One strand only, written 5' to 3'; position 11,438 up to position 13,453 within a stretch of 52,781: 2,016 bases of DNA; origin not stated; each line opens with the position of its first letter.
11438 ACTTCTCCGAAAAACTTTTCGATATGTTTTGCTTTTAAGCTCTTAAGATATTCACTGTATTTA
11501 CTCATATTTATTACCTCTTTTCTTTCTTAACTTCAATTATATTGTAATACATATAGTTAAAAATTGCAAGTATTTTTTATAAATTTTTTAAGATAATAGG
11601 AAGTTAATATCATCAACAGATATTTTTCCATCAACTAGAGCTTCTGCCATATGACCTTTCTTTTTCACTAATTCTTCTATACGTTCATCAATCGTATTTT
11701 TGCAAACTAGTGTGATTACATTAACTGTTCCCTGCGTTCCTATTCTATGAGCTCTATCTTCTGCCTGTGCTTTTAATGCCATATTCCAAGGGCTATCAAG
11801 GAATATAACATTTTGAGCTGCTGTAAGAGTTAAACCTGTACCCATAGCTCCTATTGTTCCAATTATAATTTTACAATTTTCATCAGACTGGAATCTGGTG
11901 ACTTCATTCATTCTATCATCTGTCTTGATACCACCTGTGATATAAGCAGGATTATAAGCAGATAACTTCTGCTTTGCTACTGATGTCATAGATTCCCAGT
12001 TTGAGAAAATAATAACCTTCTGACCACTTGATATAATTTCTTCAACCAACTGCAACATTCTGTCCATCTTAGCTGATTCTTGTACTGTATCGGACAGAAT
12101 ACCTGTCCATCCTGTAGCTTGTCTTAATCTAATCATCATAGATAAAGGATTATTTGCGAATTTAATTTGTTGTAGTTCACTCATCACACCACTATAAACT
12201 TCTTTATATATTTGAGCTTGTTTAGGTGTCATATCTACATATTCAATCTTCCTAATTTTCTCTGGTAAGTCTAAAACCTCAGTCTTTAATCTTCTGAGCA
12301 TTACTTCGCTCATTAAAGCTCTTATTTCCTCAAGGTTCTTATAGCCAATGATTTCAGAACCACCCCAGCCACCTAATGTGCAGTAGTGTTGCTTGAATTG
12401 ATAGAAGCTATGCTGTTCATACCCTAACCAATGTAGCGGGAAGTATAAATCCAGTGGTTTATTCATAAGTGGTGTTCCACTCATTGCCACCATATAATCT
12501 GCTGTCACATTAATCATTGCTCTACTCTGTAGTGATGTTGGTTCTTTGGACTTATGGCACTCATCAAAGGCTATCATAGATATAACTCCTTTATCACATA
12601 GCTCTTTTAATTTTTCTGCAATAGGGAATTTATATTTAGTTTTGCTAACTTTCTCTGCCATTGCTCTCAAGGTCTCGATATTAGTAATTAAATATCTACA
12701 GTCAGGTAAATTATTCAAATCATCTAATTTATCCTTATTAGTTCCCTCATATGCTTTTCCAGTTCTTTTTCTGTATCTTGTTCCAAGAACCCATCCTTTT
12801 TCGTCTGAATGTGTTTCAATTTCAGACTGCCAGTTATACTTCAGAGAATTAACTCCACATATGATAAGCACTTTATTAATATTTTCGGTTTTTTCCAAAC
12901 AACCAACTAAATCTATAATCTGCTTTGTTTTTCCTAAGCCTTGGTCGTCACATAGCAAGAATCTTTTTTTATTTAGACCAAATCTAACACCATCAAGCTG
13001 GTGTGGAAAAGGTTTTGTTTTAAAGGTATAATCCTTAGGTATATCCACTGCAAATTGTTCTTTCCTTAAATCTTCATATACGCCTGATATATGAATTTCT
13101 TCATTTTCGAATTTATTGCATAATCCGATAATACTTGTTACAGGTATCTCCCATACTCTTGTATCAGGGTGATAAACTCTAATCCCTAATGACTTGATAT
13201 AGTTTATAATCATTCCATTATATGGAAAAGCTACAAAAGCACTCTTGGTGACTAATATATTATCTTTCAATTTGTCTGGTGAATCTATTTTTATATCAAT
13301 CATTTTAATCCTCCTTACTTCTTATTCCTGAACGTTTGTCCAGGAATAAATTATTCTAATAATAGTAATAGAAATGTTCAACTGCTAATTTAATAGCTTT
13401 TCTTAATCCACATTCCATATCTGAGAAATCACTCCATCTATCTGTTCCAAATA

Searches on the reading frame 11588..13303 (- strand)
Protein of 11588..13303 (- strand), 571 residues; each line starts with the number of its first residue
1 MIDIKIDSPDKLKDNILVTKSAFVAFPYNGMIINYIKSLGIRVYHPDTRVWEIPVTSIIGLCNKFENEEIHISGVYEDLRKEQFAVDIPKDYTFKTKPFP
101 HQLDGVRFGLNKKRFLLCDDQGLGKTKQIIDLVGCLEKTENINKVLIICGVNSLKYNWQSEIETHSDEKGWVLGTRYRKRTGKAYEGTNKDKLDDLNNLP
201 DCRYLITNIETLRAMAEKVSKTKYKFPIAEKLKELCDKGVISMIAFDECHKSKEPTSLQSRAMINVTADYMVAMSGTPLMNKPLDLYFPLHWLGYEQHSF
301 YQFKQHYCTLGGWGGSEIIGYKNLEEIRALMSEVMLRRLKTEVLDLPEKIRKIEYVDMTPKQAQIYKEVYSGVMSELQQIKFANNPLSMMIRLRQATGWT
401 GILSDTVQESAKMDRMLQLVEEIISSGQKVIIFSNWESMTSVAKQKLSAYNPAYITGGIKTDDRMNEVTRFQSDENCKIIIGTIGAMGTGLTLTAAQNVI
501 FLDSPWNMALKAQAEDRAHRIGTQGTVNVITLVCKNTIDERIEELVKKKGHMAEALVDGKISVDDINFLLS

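Call 24: search_protein_families(library=phrogs, proteins=[window:11588-13303:-], max_evalue=0.0001)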
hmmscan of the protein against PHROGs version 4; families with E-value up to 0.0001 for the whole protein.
window:11588-13303:- (571 aa): 8 families
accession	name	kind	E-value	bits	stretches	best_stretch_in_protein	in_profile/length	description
phrog_62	-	DNA, RNA and nucleotide metabolism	3e-116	390.7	1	89-560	688-1136/1881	DNA helicase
phrog_29996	-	unknown function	6.4e-41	141.3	1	220-555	819-1162/1189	-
phrog_16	-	DNA, RNA and nucleotide metabolism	2.6e-19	70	1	60-537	245-603/986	DNA helicase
phrog_23807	-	unknown function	1.1e-08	34.4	0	411-536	507-648/1053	-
phrog_1685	-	unknown function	2.2e-07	29.5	1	463-554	1454-1546/2278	-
phrog_11354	-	unknown function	8.3e-07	29.7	1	463-558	11-106/116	-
phrog_9690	-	DNA, RNA and nucleotide metabolism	3e-06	27.5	0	428-506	161-241/306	DNA helicase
phrog_24008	-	DNA, RNA and nucleotide metabolism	7.7e-06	25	0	421-566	829-971/1006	helicase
